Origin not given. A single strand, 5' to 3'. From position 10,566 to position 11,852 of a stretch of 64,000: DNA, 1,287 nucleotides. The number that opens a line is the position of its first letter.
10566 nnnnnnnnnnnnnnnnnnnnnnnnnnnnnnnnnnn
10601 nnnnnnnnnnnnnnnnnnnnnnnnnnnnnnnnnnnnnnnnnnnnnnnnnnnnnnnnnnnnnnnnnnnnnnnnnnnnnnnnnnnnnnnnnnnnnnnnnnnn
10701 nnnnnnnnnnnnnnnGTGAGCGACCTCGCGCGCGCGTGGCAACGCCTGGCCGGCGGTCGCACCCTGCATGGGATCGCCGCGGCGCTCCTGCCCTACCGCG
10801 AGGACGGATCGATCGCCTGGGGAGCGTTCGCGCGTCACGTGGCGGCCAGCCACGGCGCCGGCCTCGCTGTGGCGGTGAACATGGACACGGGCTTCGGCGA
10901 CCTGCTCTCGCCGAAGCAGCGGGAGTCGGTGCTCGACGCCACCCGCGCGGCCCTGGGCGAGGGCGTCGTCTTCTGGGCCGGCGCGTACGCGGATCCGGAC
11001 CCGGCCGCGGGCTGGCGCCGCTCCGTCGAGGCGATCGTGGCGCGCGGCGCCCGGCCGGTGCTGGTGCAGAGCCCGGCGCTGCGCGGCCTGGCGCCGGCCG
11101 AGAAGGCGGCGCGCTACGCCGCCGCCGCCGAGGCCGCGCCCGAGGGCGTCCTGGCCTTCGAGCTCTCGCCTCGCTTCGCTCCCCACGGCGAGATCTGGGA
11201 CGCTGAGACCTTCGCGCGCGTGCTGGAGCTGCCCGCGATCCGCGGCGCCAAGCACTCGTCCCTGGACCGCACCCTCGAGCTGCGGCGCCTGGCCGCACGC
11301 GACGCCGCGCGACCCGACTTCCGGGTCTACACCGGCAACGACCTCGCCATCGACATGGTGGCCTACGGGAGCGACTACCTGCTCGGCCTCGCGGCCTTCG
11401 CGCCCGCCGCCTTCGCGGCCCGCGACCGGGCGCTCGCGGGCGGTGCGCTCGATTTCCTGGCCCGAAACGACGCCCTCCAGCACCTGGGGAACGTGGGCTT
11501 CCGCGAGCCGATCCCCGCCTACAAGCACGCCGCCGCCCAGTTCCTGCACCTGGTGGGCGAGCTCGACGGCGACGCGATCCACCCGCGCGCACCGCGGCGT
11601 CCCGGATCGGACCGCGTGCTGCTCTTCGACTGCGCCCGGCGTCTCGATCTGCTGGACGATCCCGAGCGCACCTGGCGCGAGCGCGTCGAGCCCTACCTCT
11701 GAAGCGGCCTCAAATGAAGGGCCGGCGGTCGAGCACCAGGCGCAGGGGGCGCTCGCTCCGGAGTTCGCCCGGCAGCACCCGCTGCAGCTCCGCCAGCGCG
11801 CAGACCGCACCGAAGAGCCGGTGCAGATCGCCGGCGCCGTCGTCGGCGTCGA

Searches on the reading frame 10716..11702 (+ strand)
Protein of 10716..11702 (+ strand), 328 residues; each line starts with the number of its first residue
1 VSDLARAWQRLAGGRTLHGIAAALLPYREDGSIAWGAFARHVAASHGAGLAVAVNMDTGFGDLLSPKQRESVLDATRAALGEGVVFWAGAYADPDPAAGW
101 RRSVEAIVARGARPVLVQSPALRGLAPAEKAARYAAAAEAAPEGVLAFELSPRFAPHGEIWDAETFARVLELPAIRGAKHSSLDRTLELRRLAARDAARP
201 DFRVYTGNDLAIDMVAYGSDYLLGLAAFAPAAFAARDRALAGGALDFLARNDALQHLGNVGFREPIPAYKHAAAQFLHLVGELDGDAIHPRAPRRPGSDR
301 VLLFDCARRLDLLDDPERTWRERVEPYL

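Call 5: search_protein_families(library=pfam, proteins=[window:10716-11702:+], max_evalue=0.01)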
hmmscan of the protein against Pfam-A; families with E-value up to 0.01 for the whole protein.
window:10716-11702:+ (328 aa): 1 family
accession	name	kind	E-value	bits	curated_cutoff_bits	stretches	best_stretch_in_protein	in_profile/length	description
PF06187.17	DUF993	-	7.3e-08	32.2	24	1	98-320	132-370/382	Protein of unknown function (DUF993)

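Call 6: search_protein_families(library=ncbifam, proteins=[window:10716-11702:+], max_evalue=0.01)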
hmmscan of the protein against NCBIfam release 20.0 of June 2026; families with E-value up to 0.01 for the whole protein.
window:10716-11702:+ (328 aa): 1 family
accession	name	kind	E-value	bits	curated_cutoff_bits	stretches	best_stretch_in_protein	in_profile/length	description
NF040954.1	Arch_KDGaldase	equivalog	0.0039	16.6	390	0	21-78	5-63/288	bifunctional 2-dehydro-3-deoxy-phosphogluconate/2-dehydro-3-deoxy-6-phosphogalactonate aldolase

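Call 9: find_encoding_contigs(protein=window:10716-11702:+, flank=10000, max_places=6)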
Protein window:10716-11702:+ (328 aa): no gene with exactly this product is on record in the collection.

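Call 10: find_homologous_proteins(query=window:10716-11702:+)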
Query window:10716-11702:+ (328 aa): 6652 proteins with E <= 0.001 among 8000 candidates; the best 120 are listed.
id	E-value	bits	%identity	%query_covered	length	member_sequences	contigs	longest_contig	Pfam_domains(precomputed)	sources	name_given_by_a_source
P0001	1.9e-209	713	100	100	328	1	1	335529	PF06187.18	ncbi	-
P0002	5.5e-152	524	76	100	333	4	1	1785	PF06187.18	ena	-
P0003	1.9e-149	516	74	100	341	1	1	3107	PF06187.18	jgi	jgi:dihydrodipicolinate synthase/N-acetylneuraminate lyase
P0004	2.1e-148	512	74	99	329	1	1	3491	PF06187.18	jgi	jgi:4-hydroxy-tetrahydrodipicolinate synthase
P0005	4.0e-148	511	74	100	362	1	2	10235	PF06187.18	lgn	-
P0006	3.9e-146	505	75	99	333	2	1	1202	PF00701.29,PF06187.18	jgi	jgi:dihydrodipicolinate synthase/N-acetylneuraminate lyase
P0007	1.7e-144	499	73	100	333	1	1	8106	PF06187.18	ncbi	-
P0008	2.0e-144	499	73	100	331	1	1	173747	-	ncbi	-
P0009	2.5e-144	499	74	99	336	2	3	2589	PF06187.18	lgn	-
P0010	6.8e-144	497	71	99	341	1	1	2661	PF06187.18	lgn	-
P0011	3.2e-142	492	72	100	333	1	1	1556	-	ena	-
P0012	1.8e-141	489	73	99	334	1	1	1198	PF00701.29,PF06187.18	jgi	jgi:dihydrodipicolinate synthase/N-acetylneuraminate lyase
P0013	2.7e-141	489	72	99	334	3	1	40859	PF06187.18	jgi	jgi:dihydrodipicolinate synthase/N-acetylneuraminate lyase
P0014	1.5e-140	486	71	100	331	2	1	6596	PF06187.18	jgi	-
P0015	3.5e-140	485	71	99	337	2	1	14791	-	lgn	-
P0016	1.1e-139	483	72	99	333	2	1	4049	PF06187.18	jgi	jgi:dihydrodipicolinate synthase/N-acetylneuraminate lyase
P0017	1.9e-139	483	71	99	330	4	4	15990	PF06187.18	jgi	jgi:dihydrodipicolinate synthase/N-acetylneuraminate lyase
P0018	3.2e-139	482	72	100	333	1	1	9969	PF06187.18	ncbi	-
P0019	3.9e-139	482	72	99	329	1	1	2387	PF06187.18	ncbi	-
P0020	5.6e-139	481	70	100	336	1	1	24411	PF06187.18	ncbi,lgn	-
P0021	7.8e-139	481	72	100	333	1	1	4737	PF06187.18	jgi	jgi:4-hydroxy-tetrahydrodipicolinate synthase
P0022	1.5e-138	480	69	100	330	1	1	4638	PF06187.18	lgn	-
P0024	3.5e-138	478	69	100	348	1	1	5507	PF06187.18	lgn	-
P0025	4.8e-138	478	70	100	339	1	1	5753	PF06187.18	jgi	jgi:dihydrodipicolinate synthase/N-acetylneuraminate lyase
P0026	4.9e-138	478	69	99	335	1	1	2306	PF06187.18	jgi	jgi:4-hydroxy-tetrahydrodipicolinate synthase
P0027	5.2e-138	478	69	100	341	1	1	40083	PF06187.18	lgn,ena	-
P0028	6.9e-138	478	69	100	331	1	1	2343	PF06187.18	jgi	jgi:dihydrodipicolinate synthase/N-acetylneuraminate lyase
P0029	9.5e-138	477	71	99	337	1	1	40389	PF06187.18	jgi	jgi:dihydrodipicolinate synthase/N-acetylneuraminate lyase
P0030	1.1e-137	477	72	99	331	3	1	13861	PF06187.18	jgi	-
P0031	1.2e-137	477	72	99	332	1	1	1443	PF06187.18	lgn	-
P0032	1.2e-137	477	68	99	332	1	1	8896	PF06187.18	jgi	-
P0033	1.3e-137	477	70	100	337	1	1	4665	PF06187.18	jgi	jgi:dihydrodipicolinate synthase/N-acetylneuraminate lyase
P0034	2.6e-137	476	69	100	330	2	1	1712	PF00701.29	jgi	-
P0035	2.8e-137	476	69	99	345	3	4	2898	PF06187.18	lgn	-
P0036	3.3e-137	475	72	99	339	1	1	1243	PF06187.18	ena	-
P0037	4.1e-137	475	69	100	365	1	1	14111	PF06187.18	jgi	jgi:dihydrodipicolinate synthase/N-acetylneuraminate lyase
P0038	6.0e-137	474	70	99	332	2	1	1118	PF06187.18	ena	-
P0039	8.3e-137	474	71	99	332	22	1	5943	PF06187.18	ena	-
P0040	1.4e-136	473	69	99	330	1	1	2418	PF06187.18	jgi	jgi:dihydrodipicolinate synthase/N-acetylneuraminate lyase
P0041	1.5e-136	473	71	100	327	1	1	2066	PF06187.18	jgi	jgi:dihydrodipicolinate synthase/N-acetylneuraminate lyase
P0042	1.7e-136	473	71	99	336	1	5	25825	PF06187.18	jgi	jgi:dihydrodipicolinate synthase/N-acetylneuraminate lyase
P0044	3.9e-136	472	71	99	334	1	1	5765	PF06187.18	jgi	-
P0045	5.6e-136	471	70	99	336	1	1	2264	PF06187.18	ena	-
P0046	1.0e-135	470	70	99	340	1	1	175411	PF06187.18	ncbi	-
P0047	1.2e-135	470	70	99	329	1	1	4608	PF06187.18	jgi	jgi:dihydrodipicolinate synthase/N-acetylneuraminate lyase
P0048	1.5e-135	470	70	99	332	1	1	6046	PF06187.18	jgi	jgi:4-hydroxy-tetrahydrodipicolinate synthase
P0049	2.6e-135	469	70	100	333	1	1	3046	PF06187.18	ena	-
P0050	2.8e-135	469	69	100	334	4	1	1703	PF06187.18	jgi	jgi:dihydrodipicolinate synthase/N-acetylneuraminate lyase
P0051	3.8e-135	469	70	99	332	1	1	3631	PF06187.18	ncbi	-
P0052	7.9e-135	467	67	100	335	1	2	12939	PF06187.18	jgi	jgi:4-hydroxy-tetrahydrodipicolinate synthase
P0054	1.2e-134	467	68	100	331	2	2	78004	PF06187.18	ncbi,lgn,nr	ncbi:MAG: dihydrodipicolinate synthase family protein [Proteobacteria bacterium]|nr:MAG: dihydrodipi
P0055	1.2e-134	467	69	98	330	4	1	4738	PF00701.29,PF06187.18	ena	-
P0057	1.6e-134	466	67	99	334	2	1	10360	PF06187.18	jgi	jgi:4-hydroxy-tetrahydrodipicolinate synthase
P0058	2.0e-134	466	69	99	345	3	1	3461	PF00701.29,PF06187.18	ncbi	-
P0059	2.1e-134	466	69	100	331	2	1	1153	PF06187.18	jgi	-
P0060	2.2e-134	466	68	100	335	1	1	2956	PF06187.18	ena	-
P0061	4.4e-134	465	69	100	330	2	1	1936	PF06187.18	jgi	jgi:dihydrodipicolinate synthase/N-acetylneuraminate lyase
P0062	6.4e-134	464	69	100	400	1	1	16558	PF00701.29,PF06187.18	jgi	jgi:dihydrodipicolinate synthase/N-acetylneuraminate lyase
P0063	7.0e-134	464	69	99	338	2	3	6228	PF06187.18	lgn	-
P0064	7.0e-134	464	68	100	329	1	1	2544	PF06187.18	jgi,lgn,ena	-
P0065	9.2e-134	464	68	100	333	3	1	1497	PF06187.18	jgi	jgi:dihydrodipicolinate synthase/N-acetylneuraminate lyase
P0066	1.0e-133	464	69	100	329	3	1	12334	PF06187.18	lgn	-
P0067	1.3e-133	463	68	99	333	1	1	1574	PF06187.18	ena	-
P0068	1.6e-133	463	68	99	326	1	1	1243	PF06187.18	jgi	jgi:dihydrodipicolinate synthase/N-acetylneuraminate lyase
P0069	2.5e-133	463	69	98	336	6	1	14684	PF06187.18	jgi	jgi:dihydrodipicolinate synthase/N-acetylneuraminate lyase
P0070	4.4e-133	462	69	100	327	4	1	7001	PF06187.18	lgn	-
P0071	5.5e-133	461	68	100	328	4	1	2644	PF06187.18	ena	-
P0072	1.2e-132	460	70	96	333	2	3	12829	PF00701.29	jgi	jgi:4-hydroxy-tetrahydrodipicolinate synthase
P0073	1.4e-132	460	68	99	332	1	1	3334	PF06187.18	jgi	jgi:dihydrodipicolinate synthase/N-acetylneuraminate lyase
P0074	1.9e-132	460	70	99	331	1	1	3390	PF06187.18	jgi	jgi:dihydrodipicolinate synthase/N-acetylneuraminate lyase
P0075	2.1e-132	460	68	100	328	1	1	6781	PF06187.18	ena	-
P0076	2.6e-132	459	66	100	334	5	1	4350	PF06187.18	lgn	-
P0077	2.7e-132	459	69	99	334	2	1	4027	PF06187.18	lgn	-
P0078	2.8e-132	459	69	98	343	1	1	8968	PF06187.18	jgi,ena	-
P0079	3.0e-132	459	68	99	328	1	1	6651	PF06187.18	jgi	-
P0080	3.0e-132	459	68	100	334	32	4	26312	PF06187.18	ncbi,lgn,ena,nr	ncbi:MAG: hypothetical protein H6Q91_590 [Deltaproteobacteria bacterium]|nr:hypothetical protein [De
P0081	3.2e-132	459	67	99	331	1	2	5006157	PF00701.29,PF06187.18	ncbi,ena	-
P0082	5.7e-132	458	68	100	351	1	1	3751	PF06187.18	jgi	jgi:dihydrodipicolinate synthase/N-acetylneuraminate lyase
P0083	9.5e-132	457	68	100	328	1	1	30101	PF06187.18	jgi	jgi:dihydrodipicolinate synthase/N-acetylneuraminate lyase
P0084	1.5e-131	457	69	100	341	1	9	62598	PF06187.18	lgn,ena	-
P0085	1.7e-131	456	69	100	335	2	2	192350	PF06187.18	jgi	jgi:dihydrodipicolinate synthase/N-acetylneuraminate lyase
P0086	1.9e-131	456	69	99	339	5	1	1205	PF06187.18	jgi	jgi:4-hydroxy-tetrahydrodipicolinate synthase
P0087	2.9e-131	456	70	95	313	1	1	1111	PF06187.18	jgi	jgi:dihydrodipicolinate synthase/N-acetylneuraminate lyase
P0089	4.7e-131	455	69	95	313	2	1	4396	PF06187.18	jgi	jgi:dihydrodipicolinate synthase/N-acetylneuraminate lyase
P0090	5.1e-131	455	67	100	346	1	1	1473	PF06187.18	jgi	jgi:dihydrodipicolinate synthase/N-acetylneuraminate lyase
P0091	5.9e-131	455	66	100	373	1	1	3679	PF06187.18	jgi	jgi:dihydrodipicolinate synthase/N-acetylneuraminate lyase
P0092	7.0e-131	455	68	99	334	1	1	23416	PF06187.18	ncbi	-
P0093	8.0e-131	454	69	100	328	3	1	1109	PF06187.18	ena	-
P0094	9.9e-131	454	67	99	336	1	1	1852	PF00701.29,PF06187.18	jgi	-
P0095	1.1e-130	454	67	99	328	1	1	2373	PF06187.18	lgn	-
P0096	1.7e-130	453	69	99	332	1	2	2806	PF06187.18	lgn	-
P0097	2.6e-130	453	70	96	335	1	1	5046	PF00701.29,PF06187.18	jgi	-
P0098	3.0e-130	452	67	99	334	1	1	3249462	PF06187.18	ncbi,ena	-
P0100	3.8e-130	452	67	100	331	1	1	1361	PF06187.18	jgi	jgi:dihydrodipicolinate synthase/N-acetylneuraminate lyase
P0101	4.0e-130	452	68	100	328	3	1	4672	PF06187.18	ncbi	-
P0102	4.0e-130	452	67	100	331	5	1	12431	PF00701.29,PF06187.18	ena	-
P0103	4.2e-130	452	71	95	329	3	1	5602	PF06187.18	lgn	-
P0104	4.7e-130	452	67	100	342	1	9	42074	PF06187.18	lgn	-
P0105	5.7e-130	452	67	100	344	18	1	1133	PF06187.18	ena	-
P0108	7.8e-130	451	68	99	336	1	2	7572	PF06187.18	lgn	-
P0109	8.0e-130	451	70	100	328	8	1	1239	PF06187.18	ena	-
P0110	9.2e-130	451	66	99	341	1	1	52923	PF06187.18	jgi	-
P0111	9.8e-130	451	68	100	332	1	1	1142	PF06187.18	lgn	-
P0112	1.0e-129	451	68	100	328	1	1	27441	PF06187.18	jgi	jgi:dihydrodipicolinate synthase/N-acetylneuraminate lyase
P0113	1.3e-129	450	67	99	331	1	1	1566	PF06187.18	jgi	-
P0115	1.7e-129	450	67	99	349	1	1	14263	PF06187.18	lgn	-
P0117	1.9e-129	450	67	99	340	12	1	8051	PF06187.18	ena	-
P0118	2.2e-129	450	67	99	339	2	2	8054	PF06187.18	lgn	-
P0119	2.5e-129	449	67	100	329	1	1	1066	PF06187.18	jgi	jgi:dihydrodipicolinate synthase/N-acetylneuraminate lyase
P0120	2.5e-129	449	71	94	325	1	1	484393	PF06187.18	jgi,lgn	jgi:dihydrodipicolinate synthase/N-acetylneuraminate lyase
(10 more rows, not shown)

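Call 11: find_encoding_contigs(protein=P0001, flank=10000, max_places=3)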
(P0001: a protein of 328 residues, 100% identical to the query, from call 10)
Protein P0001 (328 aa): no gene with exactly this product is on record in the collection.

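Call 12: find_encoding_contigs(protein=P0008, flank=10000, max_places=3)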
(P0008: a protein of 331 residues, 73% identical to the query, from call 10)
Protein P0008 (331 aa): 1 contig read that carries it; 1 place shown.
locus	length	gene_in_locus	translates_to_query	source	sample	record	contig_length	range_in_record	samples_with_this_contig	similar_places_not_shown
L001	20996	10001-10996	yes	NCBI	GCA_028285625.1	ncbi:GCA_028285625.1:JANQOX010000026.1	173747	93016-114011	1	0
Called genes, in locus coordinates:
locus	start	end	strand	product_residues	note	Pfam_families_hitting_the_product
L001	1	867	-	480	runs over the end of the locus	PF13372:Alginate_exp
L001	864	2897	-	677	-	PF00672:HAMP, PF00211:Guanylate_cyc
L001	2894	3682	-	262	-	-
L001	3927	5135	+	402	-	PF00092:VWA (weak), PF13519:VWA_2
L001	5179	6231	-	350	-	PF13578:Methyltransf_24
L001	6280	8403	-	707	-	PF00072:Response_reg, PF08447:PAS_3, PF00990:GGDEF, PF00563:EAL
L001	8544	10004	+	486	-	PF00724:Oxidored_FMN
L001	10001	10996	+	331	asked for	-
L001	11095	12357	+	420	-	PF00092:VWA, PF13519:VWA_2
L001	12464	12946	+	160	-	-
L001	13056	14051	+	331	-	PF13417:GST_N_3, PF13409:GST_N_2, PF13410:GST_C_2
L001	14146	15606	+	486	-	PF00884:Sulfatase, PF01663:Phosphodiest (faint), PF16347:SGSH_C (weak)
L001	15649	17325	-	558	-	PF16586:DUF5060 (faint)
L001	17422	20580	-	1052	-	PF02837:Glyco_hydro_2_N, PF22666:Glyco_hydro_2_N2 (weak), PF00703:Glyco_hydro_2, PF02836:Glyco_hydro_2_C, PF16353:LacZ_4, PF02929:Bgal_small_N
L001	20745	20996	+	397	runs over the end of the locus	PF13439:Glyco_transf_4, PF13579:Glyco_trans_4_4, PF20706:GT4-conflict, PF00534:Glycos_transf_1, PF13692:Glyco_trans_1_4, PF13524:Glyco_trans_1_2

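Call 13: find_encoding_contigs(protein=P0081, flank=10000, max_places=3)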
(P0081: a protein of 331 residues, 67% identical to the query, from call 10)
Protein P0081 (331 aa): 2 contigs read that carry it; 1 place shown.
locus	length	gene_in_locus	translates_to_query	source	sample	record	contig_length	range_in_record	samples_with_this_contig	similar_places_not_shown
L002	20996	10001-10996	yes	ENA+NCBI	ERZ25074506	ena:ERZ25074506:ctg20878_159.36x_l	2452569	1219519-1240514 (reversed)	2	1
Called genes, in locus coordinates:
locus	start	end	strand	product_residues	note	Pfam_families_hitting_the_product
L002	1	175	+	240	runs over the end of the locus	PF01323:DSBA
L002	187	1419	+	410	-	PF00211:Guanylate_cyc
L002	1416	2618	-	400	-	PF01306:LacY_symp, PF03825:Nuc_H_symport, PF07690:MFS_1, PF12832:MFS_1_like, PF07690:MFS_1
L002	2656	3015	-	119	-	PF01903:CbiX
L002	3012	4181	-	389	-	PF01053:Cys_Met_Meta_PP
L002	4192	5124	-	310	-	PF00296:Bac_luciferase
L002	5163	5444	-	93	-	PF00111:Fer2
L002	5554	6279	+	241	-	PF00994:MoCF_biosynth, PF24102:FLAD1_M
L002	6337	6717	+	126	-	PF03188:Cytochrom_B561 (faint), PF13301:DUF4079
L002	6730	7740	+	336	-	PF00389:2-Hacid_dh, PF02826:2-Hacid_dh_C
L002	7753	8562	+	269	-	PF01261:AP_endonuc_2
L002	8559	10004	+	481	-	PF00724:Oxidored_FMN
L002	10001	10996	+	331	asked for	PF06187:DUF993 (weak), PF00701:DHDPS (faint)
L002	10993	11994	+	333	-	-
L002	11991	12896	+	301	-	PF00892:EamA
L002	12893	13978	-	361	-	PF01264:Chorismate_synt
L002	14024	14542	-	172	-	PF01713:Smr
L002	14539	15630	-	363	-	PF00730:HhH-GPD, PF00633:HHH (weak), PF00293:NUDIX, PF14815:NUDIX_4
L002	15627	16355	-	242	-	PF17746:SfsA_N, PF03749:SfsA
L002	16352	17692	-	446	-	PF01551:Peptidase_M23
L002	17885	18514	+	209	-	PF00300:His_Phos_1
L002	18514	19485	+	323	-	PF04116:FA_hydroxylase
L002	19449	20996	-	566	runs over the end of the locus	PF12077:DUF3556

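Call 16: search_solved_structures(query=window:10716-11702:+, max_evalue=1)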
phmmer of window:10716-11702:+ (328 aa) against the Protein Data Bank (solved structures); distinct sequences matched with E-value up to 1: 523 (the best 60 are shown).
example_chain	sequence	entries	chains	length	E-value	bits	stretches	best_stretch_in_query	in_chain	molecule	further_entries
4icn_A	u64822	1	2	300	2.1e-06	30.6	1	17-281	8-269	DIHYDRODIPICOLINATE SYNTHASE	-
4pfm_A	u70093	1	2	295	3.7e-06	29.8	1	20-281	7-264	4-hydroxy-tetrahydrodipicolinate synthase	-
2rfg_A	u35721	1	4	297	1.8e-05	27.5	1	46-282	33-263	Dihydrodipicolinate synthase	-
2ghw_B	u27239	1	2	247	0.00099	21.8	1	111-198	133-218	anti-sars scFv antibody, 80R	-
7coe_L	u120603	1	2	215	0.0012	21.5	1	115-205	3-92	Light chain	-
8pmz_B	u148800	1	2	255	0.0016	21.1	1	111-197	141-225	scFv_p61.15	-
5lbs_L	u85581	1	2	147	0.0024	20.5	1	115-198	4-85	BROADLY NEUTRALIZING HUMAN ANTIBODY EDE1 C8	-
8cxg_L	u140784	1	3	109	0.0027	20.3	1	115-197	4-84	C8 scFv light chain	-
1dn0_A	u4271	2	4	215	0.0033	20.1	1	115-205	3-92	IGM-KAPPA COLD AGGLUTININ (LIGHT CHAIN) | IGM KAPPA CHAIN V-III (KAU COLD AGGLUTININ)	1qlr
8dbz_E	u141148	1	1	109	0.004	19.8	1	115-198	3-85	Fv (L) ANDV-34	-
7q9g_L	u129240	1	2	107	0.004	19.8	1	115-198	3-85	COVOX-222 light chain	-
5yoy_D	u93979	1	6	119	0.0043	19.7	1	111-197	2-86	Golimumab light chain variable region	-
4hjj_L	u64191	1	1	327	0.0043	19.7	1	101-199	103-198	Anti-IL12 Anti-IL18 DFab Light Chain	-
5gs1_C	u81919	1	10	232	0.0046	19.6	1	110-198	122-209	diabody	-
5grz_G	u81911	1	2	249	0.0051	19.4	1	110-198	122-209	diabody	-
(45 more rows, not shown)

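Call 19: find_related_loci(query=A1, collection=genome_contigs, flank=10000)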
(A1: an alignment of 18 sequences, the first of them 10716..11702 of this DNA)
Query A1 (328 aa) in genome_contigs; peptide patterns used: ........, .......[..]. (x = any residue, [..] = any of these).
498 stretches matched a pattern; 469 encode a relative of the query (tblastn E <= 1e-3); the best 80 are kept; 80 distinct loci.
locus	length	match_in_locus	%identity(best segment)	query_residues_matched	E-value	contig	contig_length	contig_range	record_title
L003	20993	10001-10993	73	1-328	1e-142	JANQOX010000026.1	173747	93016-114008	MAG: Myxococcota bacterium isolate IP29b_bin.147 k99_3453002, whole genome shotgun sequence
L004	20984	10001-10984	69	2-328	7e-137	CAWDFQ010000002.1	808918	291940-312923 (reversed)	MAG: uncultured delta proteobacterium isolate MFD05942.bin.2.61 genome assembly, contig: contig_10418, whole genome shot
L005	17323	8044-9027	68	2-328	2e-135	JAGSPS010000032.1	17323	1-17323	MAG: Deltaproteobacteria bacterium isolate CTSoil_098 scaffold_611, whole genome shotgun sequence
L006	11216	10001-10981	70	1-328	7e-134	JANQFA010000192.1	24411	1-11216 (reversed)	MAG: Myxococcota bacterium isolate PL23a_bin.57 k99_4974144, whole genome shotgun sequence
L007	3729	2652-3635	67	2-328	2e-136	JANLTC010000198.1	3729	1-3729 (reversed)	MAG: Deltaproteobacteria bacterium isolate OTE_25_metabat_248 OTE_25_k141_3552367, whole genome shotgun sequence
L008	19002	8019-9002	67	2-328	4e-132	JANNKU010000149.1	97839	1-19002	MAG: Deltaproteobacteria bacterium isolate SOY_38_metabat_69 SOY_38_k141_118842, whole genome shotgun sequence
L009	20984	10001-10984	69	1-328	3e-132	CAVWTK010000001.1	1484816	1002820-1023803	MAG: uncultured bacterium isolate MFD05442.bin.2.281 genome assembly, contig: contig_10185, whole genome shotgun sequenc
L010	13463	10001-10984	67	1-328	3e-132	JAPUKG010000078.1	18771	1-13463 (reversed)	MAG: Proteobacteria bacterium isolate KW1-S15_187 KW1-S15_187_cg78, whole genome shotgun sequence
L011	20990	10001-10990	67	1-328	8e-135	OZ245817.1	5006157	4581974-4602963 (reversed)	MAG: Myxococcota bacterium isolate 0c50699c-d6b7-4b2e-8de7-4d50650ccec7 genome assembly, chromosome: 1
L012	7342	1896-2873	65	4-328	3e-130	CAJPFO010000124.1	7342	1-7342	Myxococcaceae bacterium genome assembly, contig: CONTIG_124, whole genome shotgun sequence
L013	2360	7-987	66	3-328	1e-137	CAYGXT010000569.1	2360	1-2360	MAG TPA_asm: uncultured Myxococcaceae bacterium isolate ERP119294_co1_426 genome assembly, contig: NODE_95553_length_236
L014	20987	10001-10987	65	1-328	1e-129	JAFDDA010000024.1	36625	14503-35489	MAG: Deltaproteobacteria bacterium isolate Meg19_02_Bin_151 Meg19_02_Bin_151_scaffold_320, whole genome shotgun sequence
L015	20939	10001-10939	69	2-312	8e-130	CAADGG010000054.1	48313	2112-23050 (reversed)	uncultured proteobacterium isolate PRO3.fa.gz genome assembly, contig: k127_221487, whole genome shotgun sequence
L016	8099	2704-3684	67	3-328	7e-129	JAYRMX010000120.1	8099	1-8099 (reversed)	MAG: Myxococcota bacterium isolate XM2_XAASGE4bin.13 k141_431396, whole genome shotgun sequence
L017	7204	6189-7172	67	2-328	9e-129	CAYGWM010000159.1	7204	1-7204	MAG TPA_asm: uncultured Spirochaetales bacterium isolate ERP119294_co1_322 genome assembly, contig: NODE_15199_length_72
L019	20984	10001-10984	63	1-328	1e-128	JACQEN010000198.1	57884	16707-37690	MAG: Deltaproteobacteria bacterium isolate NC_groundwater_1022_Pr1_S-0.65um_62_10 Montesol18_Sp65_coassembly_scaffold_74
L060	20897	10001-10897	54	15-311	2e-98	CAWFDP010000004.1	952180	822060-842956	MAG: uncultured Acidobacteriota bacterium isolate MFD05513.bin.1.260 genome assembly, contig: contig_394, whole genome s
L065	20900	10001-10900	53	15-312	3e-96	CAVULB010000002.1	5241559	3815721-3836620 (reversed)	MAG: Candidatus Acidoferrales bacterium isolate MFD01716.bin.1.127 genome assembly, contig: contig_19529, whole genome s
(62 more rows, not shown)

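Call 26: search_protein_families(library=pfam, proteins=[L004:4652-6766:-, L019:11024-13270:+, L060:7100-8401:-], max_evalue=0.1)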
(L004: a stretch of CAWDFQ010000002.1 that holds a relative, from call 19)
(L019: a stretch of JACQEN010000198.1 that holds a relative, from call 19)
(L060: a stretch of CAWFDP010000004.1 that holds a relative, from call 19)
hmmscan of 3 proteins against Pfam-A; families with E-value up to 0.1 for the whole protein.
L004:4652-6766:- (705 aa): 0 families

L019:11024-13270:+ (749 aa): 0 families

L060:7100-8401:- (434 aa): 2 families
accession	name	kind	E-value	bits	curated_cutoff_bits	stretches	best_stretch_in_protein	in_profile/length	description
PF07690.21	MFS_1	-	1.2e-38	133.3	33.4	2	38-353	4-309/347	Major Facilitator Superfamily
PF12832.13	MFS_1_like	-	0.0035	16.9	25.2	1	241-401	203-365/373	MFS_1 like family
